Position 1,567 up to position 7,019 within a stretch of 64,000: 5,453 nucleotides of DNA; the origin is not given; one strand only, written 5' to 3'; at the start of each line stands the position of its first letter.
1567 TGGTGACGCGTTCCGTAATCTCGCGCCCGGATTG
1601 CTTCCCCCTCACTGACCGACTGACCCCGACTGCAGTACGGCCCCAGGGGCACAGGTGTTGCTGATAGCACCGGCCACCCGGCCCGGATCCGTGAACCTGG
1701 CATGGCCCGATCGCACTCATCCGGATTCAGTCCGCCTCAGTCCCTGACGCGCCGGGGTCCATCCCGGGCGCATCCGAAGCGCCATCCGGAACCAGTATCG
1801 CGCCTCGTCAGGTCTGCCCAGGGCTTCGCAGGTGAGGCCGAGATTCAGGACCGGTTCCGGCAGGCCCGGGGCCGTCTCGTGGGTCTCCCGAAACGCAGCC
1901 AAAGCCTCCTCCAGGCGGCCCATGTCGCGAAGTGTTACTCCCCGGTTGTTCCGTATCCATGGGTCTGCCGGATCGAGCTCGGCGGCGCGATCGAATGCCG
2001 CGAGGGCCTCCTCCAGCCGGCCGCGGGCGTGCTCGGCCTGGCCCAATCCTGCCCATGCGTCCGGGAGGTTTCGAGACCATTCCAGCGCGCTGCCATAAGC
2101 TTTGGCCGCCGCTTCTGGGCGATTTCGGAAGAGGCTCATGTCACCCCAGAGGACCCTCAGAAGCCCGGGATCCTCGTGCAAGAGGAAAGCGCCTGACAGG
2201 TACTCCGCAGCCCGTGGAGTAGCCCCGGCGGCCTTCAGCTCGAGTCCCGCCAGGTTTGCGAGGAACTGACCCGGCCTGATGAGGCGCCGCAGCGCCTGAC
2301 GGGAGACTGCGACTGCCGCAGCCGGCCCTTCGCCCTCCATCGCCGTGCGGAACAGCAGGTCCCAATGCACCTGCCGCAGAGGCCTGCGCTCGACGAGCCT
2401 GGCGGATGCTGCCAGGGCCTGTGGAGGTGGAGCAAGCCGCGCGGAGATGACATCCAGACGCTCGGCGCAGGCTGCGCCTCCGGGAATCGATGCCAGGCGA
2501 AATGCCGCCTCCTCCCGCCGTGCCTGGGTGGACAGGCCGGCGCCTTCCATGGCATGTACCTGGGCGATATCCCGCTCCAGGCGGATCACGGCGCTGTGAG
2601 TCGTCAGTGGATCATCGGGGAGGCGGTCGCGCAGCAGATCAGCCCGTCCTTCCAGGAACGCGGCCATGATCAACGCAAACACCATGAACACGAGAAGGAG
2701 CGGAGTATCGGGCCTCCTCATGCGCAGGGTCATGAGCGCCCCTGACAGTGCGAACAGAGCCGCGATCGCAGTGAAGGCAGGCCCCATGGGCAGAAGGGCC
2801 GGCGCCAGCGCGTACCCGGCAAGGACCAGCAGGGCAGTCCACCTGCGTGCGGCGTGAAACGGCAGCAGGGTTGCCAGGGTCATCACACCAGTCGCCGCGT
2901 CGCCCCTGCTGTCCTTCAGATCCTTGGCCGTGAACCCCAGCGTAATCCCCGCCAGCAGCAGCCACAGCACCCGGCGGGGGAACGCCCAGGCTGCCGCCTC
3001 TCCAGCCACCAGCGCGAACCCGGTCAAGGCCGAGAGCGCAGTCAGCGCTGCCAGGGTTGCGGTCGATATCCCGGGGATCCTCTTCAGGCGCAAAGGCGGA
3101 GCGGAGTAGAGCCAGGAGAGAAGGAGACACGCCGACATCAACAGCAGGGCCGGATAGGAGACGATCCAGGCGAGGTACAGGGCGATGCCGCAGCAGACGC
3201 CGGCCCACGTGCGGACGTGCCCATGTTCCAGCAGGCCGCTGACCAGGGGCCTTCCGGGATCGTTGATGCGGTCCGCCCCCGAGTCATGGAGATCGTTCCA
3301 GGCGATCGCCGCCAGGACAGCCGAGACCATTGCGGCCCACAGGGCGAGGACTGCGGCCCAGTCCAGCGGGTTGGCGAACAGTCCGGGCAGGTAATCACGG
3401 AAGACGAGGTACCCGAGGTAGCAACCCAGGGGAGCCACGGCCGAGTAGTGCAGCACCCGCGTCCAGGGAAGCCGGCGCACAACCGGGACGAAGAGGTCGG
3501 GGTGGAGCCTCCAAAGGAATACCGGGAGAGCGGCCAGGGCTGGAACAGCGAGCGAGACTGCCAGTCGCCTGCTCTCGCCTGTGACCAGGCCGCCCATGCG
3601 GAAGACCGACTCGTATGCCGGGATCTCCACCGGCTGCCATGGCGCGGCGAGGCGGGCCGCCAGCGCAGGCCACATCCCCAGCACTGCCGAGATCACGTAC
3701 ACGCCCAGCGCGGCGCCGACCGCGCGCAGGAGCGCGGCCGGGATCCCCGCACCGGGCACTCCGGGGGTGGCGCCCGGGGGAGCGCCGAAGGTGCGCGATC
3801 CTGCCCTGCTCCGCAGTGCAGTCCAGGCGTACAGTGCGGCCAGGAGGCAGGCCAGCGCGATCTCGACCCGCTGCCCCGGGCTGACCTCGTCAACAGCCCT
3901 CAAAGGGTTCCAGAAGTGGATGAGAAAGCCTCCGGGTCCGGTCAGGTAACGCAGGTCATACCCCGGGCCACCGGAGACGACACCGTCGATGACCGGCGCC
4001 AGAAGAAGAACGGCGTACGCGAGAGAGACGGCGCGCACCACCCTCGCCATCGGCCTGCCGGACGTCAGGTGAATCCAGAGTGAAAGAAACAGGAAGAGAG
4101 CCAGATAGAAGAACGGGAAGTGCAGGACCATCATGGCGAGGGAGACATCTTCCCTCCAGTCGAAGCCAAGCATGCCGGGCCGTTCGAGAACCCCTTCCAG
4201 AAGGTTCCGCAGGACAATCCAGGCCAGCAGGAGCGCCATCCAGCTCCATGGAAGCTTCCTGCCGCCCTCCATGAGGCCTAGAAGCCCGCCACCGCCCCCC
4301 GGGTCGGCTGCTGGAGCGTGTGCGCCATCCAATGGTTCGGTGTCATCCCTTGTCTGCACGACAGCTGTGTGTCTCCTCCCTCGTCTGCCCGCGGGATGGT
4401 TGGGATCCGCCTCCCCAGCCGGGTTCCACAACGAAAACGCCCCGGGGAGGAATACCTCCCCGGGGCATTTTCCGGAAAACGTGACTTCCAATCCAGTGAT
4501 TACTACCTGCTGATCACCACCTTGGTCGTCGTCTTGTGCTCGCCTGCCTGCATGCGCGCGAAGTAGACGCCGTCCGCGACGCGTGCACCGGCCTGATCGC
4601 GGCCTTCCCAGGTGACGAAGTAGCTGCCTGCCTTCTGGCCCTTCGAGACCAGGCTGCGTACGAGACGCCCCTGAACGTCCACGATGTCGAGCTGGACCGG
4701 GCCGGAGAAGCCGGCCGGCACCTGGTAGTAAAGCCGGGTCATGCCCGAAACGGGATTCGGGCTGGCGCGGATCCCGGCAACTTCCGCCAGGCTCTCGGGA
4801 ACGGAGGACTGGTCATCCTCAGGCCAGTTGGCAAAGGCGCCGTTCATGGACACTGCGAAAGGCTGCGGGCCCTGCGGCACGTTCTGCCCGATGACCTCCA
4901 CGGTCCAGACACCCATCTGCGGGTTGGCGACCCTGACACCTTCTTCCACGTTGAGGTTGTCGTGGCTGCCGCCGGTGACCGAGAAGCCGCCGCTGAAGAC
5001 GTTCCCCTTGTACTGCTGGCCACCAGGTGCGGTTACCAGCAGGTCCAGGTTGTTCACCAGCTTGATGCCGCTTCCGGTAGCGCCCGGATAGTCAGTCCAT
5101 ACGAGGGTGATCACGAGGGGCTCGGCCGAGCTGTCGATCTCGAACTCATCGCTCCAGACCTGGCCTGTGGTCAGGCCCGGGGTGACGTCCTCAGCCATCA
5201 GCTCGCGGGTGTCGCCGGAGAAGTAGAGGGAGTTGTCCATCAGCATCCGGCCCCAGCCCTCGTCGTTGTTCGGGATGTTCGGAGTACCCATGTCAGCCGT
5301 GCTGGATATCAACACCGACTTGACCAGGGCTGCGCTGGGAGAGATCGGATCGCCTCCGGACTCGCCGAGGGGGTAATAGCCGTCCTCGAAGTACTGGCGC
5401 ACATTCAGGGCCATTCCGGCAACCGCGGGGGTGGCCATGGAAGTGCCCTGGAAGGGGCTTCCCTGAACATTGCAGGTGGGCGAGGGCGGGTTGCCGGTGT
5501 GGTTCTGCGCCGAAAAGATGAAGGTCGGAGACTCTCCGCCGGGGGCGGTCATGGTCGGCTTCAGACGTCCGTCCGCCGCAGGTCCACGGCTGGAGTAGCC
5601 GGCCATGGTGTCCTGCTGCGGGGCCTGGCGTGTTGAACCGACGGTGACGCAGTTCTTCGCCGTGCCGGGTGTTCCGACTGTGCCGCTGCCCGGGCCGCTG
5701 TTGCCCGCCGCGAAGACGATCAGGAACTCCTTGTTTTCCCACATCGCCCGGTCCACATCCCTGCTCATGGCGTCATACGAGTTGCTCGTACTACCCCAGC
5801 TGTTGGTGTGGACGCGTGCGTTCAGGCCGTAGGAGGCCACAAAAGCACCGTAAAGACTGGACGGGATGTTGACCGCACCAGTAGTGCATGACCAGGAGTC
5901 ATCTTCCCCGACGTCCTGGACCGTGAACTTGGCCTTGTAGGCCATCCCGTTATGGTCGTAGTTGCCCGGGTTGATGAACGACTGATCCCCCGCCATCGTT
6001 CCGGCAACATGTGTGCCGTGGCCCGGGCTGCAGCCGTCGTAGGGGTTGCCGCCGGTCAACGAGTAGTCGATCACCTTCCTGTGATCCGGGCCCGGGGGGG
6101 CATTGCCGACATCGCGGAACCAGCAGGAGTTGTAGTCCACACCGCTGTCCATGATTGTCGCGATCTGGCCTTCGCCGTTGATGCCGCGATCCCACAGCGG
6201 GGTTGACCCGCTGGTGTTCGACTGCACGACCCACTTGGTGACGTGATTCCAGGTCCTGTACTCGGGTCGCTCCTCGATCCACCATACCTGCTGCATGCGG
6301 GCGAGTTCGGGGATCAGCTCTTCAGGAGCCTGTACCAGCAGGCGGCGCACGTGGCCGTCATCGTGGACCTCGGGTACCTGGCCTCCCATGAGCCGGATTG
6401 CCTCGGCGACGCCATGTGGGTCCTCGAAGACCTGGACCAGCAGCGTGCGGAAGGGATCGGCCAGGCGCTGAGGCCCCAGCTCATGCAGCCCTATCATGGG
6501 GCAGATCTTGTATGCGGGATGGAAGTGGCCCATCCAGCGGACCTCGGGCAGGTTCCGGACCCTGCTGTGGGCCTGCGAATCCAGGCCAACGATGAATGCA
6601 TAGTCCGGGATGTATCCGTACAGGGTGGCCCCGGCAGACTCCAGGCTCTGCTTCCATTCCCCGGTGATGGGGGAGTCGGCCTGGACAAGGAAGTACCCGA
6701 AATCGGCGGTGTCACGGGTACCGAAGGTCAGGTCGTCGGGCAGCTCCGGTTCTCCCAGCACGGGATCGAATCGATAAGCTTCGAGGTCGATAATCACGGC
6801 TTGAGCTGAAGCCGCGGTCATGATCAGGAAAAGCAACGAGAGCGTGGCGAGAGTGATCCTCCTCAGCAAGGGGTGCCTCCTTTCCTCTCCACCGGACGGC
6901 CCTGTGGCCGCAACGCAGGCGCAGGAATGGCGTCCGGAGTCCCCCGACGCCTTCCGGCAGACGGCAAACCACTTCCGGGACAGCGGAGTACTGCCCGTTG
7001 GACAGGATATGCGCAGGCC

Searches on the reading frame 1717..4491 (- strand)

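Call 36: search_protein_families(library=pfam, proteins=[window:1717-4491:-], max_evalue=0.00001)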
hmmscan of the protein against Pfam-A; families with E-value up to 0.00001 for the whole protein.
window:1717-4491:- (924 aa): 12 families
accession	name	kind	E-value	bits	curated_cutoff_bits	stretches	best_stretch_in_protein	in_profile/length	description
PF01040.23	UbiA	-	1.9e-27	96.6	34.2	1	374-595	15-236/250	UbiA prenyltransferase family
PF07719.23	TPR_2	-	4.3e-19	67.4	27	1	810-842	1-33/34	Tetratricopeptide repeat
PF00515.34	TPR_1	-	9.8e-19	66.8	27.8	1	810-841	1-32/34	Tetratricopeptide repeat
PF13414.12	TPR_11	-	2.2e-15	56.5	26.8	1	817-853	1-37/42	TPR repeat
PF13432.12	TPR_16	-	1.8e-13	51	32.7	1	789-844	10-65/65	Tetratricopeptide repeat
PF14559.12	TPR_19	-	1.1e-12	48.5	25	1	790-844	5-59/68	Tetratricopeptide repeat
PF13424.12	TPR_12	-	1.3e-12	48.2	30.1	2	846-908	5-75/77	Tetratricopeptide repeat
PF13431.12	TPR_17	-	3.2e-11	43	24.4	0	832-864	1-33/34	Tetratricopeptide repeat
PF13181.12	TPR_8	-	3.3e-11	42.9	25.7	0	811-843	2-34/34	Tetratricopeptide repeat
PF13428.12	TPR_14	-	1.9e-10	40.8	23.5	1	810-849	1-40/44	Tetratricopeptide repeat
PF07721.20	TPR_4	-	8.7e-08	32.5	27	0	812-835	3-26/26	Tetratricopeptide repeat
PF13374.12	TPR_10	-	9.5e-08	32.3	27.5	0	846-872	4-30/42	Tetratricopeptide repeat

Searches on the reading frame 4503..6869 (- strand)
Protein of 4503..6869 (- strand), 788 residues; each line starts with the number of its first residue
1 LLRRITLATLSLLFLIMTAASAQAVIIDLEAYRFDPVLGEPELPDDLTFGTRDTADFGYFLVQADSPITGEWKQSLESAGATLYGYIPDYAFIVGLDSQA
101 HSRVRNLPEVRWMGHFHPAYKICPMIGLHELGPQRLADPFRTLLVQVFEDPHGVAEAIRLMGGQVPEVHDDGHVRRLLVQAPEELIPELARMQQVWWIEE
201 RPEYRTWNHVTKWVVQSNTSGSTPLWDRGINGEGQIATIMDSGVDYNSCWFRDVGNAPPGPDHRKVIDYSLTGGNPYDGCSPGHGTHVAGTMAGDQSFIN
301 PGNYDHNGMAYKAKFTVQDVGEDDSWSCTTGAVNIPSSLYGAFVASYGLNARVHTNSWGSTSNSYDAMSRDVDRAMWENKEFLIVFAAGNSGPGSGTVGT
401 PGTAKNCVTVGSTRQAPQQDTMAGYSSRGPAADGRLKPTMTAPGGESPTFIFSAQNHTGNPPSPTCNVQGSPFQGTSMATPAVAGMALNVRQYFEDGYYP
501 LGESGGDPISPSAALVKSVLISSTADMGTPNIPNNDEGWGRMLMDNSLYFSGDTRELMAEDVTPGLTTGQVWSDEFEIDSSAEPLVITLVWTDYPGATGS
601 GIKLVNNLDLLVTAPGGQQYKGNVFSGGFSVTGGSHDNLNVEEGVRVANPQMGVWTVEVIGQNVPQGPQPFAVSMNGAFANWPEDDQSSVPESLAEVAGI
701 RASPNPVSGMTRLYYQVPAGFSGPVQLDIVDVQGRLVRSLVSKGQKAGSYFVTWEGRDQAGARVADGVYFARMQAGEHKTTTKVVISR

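Call 36: search_protein_families(library=pfam, proteins=[window:4503-6869:-], max_evalue=0.00001)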
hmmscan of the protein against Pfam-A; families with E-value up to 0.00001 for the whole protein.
window:4503-6869:- (788 aa): 2 families
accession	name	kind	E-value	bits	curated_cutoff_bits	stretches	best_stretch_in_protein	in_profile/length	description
PF00082.27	Peptidase_S8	-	2.1e-42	145.8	21.8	1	233-540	2-288/288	Subtilase family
PF13860.13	FlgD_ig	-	2.2e-10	40.8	27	1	722-775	22-75/79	FlgD Ig-like domain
